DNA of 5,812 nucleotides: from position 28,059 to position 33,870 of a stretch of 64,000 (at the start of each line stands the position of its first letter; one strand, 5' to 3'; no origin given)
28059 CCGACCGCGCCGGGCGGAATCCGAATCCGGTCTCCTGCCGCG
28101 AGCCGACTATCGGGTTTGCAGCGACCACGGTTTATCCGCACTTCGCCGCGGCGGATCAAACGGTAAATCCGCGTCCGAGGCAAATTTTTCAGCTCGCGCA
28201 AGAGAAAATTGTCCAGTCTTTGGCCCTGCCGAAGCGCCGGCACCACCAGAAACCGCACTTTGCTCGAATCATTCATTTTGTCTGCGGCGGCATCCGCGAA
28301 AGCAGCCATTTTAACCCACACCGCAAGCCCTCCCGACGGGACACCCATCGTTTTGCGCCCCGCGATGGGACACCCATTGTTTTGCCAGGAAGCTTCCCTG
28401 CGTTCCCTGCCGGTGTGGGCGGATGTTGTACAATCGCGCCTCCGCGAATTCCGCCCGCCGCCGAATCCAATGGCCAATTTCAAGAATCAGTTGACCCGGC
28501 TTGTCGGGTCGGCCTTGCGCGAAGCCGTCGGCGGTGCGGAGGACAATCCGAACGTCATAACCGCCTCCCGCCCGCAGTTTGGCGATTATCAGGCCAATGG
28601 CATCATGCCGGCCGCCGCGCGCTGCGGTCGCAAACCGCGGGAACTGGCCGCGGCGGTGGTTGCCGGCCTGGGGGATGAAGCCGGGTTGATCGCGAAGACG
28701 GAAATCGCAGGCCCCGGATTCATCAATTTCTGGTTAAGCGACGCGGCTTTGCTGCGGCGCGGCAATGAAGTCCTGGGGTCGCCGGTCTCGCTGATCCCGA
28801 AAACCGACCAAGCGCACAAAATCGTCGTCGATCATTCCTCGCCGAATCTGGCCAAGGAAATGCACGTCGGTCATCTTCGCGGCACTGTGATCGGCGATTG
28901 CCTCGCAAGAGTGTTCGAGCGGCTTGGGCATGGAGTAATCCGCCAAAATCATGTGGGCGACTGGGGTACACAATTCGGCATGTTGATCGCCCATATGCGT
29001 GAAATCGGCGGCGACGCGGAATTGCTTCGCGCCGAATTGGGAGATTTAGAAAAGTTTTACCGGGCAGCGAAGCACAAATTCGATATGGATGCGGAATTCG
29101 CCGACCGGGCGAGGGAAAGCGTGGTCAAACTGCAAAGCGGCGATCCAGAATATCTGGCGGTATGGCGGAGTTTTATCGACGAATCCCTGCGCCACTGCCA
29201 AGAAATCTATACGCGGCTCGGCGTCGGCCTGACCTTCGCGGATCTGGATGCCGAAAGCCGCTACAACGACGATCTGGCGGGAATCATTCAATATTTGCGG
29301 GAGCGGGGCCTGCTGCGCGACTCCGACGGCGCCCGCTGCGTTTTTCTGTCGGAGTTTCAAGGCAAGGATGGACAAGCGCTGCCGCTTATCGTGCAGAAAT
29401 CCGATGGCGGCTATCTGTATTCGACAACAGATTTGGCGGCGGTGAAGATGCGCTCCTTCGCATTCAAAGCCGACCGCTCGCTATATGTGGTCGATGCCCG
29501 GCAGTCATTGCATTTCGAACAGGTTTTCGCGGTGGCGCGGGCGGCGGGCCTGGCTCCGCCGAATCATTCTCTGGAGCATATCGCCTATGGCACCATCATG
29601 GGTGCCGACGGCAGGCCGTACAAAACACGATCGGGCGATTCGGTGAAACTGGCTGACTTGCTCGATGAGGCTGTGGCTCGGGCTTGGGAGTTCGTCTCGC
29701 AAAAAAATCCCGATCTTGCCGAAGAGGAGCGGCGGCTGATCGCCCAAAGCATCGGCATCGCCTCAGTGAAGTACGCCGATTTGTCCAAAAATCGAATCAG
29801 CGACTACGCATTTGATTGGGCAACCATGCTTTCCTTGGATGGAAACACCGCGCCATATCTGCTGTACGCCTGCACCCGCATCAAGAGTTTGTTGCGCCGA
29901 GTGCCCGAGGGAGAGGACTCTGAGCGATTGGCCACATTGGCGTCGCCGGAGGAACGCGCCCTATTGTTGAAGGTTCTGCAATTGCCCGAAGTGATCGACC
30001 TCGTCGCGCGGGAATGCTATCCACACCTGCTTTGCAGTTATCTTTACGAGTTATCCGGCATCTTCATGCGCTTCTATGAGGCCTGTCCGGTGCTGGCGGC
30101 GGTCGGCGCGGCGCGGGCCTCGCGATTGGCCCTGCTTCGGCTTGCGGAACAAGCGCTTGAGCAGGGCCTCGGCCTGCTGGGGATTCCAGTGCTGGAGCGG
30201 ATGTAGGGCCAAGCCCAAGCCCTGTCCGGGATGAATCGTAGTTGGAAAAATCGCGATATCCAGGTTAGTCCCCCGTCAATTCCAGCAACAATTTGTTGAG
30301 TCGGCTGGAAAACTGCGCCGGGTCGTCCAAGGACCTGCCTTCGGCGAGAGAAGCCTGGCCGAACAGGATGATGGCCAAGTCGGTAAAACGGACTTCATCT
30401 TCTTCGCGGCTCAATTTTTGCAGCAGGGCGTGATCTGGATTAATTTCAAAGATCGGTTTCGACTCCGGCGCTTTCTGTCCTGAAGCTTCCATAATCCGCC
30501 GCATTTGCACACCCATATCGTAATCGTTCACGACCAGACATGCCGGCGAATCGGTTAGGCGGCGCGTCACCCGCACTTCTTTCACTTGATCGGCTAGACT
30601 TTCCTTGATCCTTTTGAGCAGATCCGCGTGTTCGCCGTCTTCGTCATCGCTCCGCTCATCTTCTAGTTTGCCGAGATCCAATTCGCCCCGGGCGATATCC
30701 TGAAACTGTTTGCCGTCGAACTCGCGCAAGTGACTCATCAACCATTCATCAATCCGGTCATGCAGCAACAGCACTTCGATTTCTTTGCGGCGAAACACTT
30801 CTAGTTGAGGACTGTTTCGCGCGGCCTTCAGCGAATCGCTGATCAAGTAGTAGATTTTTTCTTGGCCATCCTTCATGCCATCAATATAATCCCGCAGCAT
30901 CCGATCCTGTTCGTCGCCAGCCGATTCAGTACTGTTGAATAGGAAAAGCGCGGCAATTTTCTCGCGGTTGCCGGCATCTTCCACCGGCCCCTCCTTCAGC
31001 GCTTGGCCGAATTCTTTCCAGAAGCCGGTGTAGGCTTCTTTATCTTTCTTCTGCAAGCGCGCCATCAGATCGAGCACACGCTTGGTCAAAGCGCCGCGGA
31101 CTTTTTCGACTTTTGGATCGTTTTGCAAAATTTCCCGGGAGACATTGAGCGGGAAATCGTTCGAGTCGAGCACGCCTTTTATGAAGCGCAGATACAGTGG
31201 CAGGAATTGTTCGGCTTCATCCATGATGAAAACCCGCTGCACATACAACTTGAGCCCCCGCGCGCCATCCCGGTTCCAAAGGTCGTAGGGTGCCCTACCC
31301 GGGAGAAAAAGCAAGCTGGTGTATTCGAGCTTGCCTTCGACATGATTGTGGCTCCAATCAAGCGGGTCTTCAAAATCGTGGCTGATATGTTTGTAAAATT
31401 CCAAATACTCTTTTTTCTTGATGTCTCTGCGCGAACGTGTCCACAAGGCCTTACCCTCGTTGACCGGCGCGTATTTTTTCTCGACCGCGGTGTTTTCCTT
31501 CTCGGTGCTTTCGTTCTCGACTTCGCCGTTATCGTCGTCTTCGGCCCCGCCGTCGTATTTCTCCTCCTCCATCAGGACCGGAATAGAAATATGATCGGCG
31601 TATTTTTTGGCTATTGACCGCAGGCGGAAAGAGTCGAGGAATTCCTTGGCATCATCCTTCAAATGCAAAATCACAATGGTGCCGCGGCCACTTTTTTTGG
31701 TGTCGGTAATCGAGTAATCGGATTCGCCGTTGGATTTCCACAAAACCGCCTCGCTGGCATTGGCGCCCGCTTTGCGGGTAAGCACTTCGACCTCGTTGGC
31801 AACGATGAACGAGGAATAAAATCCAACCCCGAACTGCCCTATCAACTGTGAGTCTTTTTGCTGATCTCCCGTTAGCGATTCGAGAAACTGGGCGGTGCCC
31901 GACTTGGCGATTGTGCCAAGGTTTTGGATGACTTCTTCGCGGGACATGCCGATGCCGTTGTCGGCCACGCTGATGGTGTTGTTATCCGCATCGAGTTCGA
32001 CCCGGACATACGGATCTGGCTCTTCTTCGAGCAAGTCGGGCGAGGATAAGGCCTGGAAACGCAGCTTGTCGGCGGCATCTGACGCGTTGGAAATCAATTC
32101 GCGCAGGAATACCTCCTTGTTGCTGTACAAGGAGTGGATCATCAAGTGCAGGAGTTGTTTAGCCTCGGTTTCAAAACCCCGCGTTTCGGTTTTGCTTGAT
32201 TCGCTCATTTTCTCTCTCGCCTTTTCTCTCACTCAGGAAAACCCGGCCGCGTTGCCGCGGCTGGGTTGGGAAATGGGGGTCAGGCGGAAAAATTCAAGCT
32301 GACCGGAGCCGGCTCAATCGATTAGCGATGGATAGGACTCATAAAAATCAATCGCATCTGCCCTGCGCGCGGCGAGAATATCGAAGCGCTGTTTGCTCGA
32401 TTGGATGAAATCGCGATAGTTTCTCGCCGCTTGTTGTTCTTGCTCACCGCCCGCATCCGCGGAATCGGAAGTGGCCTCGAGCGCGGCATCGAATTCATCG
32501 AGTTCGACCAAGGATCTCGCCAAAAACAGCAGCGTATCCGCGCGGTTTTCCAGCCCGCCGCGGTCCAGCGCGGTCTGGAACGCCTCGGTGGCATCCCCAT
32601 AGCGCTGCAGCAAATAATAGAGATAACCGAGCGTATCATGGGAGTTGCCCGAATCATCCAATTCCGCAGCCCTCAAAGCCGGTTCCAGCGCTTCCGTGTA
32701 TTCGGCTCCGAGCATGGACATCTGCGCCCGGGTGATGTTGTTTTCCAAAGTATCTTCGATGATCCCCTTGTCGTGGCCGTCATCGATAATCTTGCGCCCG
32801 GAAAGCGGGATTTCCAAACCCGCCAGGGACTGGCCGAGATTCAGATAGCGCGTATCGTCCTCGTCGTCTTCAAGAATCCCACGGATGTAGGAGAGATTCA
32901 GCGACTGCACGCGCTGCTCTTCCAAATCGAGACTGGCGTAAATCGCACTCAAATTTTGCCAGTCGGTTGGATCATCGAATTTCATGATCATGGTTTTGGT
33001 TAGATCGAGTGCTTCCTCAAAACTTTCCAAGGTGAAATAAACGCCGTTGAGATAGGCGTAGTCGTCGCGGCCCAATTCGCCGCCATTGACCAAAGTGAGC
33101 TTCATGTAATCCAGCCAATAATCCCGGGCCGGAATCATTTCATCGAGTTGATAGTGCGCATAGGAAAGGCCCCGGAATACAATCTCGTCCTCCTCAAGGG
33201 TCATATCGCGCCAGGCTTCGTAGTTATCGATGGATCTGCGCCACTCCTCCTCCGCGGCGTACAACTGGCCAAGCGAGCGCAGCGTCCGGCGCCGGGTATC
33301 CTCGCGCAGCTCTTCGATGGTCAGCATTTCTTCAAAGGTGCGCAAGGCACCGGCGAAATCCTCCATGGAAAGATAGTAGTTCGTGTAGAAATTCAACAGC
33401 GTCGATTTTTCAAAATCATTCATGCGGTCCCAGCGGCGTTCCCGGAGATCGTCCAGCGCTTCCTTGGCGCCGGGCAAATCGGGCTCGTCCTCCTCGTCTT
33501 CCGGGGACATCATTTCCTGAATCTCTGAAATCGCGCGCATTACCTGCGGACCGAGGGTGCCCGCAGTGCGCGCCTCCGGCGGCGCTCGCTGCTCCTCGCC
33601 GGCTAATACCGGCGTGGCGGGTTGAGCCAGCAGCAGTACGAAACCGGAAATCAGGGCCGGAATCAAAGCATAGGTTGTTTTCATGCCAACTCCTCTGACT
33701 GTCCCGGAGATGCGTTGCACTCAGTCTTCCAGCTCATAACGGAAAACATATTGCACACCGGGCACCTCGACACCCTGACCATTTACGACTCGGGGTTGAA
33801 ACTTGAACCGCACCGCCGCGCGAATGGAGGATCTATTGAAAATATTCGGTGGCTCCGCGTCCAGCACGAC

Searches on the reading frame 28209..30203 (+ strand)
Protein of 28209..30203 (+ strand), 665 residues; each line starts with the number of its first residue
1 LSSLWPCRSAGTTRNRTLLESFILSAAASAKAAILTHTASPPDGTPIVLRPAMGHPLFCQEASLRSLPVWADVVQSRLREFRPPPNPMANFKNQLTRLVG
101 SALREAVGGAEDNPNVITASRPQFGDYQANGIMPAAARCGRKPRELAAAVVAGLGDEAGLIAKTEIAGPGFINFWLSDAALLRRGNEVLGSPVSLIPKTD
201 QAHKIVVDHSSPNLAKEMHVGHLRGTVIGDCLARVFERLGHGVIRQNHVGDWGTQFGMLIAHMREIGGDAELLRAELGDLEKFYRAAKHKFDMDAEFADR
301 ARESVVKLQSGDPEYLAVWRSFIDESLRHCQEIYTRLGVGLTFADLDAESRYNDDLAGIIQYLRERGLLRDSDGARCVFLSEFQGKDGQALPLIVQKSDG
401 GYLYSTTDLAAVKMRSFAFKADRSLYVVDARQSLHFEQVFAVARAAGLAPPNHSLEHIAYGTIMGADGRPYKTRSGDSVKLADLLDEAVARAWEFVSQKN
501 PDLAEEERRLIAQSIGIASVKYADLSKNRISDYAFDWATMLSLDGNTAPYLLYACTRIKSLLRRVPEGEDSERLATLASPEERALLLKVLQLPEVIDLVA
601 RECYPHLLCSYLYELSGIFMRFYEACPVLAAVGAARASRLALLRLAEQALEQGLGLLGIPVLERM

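Call 63: search_protein_families(library=pfam, proteins=[window:28209-30203:+], max_evalue=0.00001)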
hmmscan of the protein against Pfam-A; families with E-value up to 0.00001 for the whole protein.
window:28209-30203:+ (665 aa): 3 families
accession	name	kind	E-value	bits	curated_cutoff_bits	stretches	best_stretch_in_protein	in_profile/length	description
PF00750.26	tRNA-synt_1d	-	2.8e-123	411.7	23.3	1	194-537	11-349/349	tRNA synthetases class I (R), catalytic domain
PF05746.21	DALR_1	-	1.9e-29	102.5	22.3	1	551-665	1-117/117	DALR anticodon binding domain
PF03485.21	Arg_tRNA_synt_N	-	3.8e-18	66.3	21.5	1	94-175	2-84/85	Arginyl tRNA synthetase N terminal domain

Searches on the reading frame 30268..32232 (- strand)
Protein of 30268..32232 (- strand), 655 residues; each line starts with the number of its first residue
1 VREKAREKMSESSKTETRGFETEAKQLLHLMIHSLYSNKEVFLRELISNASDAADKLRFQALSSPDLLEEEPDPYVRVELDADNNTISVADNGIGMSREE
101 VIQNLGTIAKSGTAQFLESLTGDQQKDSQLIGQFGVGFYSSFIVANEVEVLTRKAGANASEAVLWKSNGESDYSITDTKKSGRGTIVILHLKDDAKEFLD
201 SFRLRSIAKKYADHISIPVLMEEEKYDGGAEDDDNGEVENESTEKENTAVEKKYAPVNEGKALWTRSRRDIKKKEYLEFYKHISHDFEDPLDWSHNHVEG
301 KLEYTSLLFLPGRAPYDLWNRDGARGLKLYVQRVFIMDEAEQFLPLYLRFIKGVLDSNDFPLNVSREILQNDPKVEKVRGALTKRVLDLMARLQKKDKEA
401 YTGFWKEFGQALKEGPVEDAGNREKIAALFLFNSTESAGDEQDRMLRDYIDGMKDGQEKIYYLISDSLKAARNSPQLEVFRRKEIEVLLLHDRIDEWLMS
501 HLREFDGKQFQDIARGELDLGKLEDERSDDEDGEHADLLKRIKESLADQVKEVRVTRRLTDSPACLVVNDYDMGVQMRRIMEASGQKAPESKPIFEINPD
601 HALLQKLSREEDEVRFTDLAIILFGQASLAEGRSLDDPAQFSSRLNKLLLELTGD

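Call 63: search_protein_families(library=pfam, proteins=[window:30268-32232:-], max_evalue=0.00001)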
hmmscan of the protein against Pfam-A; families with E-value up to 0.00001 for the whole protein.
window:30268-32232:- (655 aa): 3 families
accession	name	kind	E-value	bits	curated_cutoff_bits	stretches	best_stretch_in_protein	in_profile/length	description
PF00183.23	HSP90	-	5.3e-126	422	24.4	1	198-649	2-486/518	Hsp90 protein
PF13589.12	HATPase_c_3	-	2e-11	44.5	25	1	40-166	4-106/137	Histidine kinase-, DNA gyrase B-, and HSP90-like ATPase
PF02518.31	HATPase_c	-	4.6e-08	33.9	26.4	1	39-193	2-109/111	Histidine kinase-, DNA gyrase B-, and HSP90-like ATPase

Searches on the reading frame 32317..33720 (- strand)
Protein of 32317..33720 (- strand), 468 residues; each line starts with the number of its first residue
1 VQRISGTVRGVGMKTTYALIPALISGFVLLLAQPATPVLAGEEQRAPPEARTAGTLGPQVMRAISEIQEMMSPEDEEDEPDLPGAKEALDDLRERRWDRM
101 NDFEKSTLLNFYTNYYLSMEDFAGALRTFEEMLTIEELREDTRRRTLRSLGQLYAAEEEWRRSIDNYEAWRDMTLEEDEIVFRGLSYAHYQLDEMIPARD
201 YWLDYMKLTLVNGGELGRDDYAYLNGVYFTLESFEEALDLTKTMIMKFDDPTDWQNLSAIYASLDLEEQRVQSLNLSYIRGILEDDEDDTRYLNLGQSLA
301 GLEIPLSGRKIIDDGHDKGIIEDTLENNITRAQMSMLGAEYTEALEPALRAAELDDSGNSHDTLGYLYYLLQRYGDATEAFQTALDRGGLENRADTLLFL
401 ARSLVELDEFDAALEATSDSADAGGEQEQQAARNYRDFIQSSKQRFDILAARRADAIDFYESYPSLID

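Call 63: search_protein_families(library=pfam, proteins=[window:32317-33720:-], max_evalue=0.00001)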
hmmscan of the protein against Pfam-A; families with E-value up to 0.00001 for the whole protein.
window:32317-33720:- (468 aa): 2 families
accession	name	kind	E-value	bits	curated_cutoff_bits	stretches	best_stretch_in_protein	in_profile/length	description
PF07719.23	TPR_2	-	4.1e-07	30.1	27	0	361-386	4-29/34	Tetratricopeptide repeat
PF13424.12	TPR_12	-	4.3e-06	27.3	30.1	0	362-415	7-66/77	Tetratricopeptide repeat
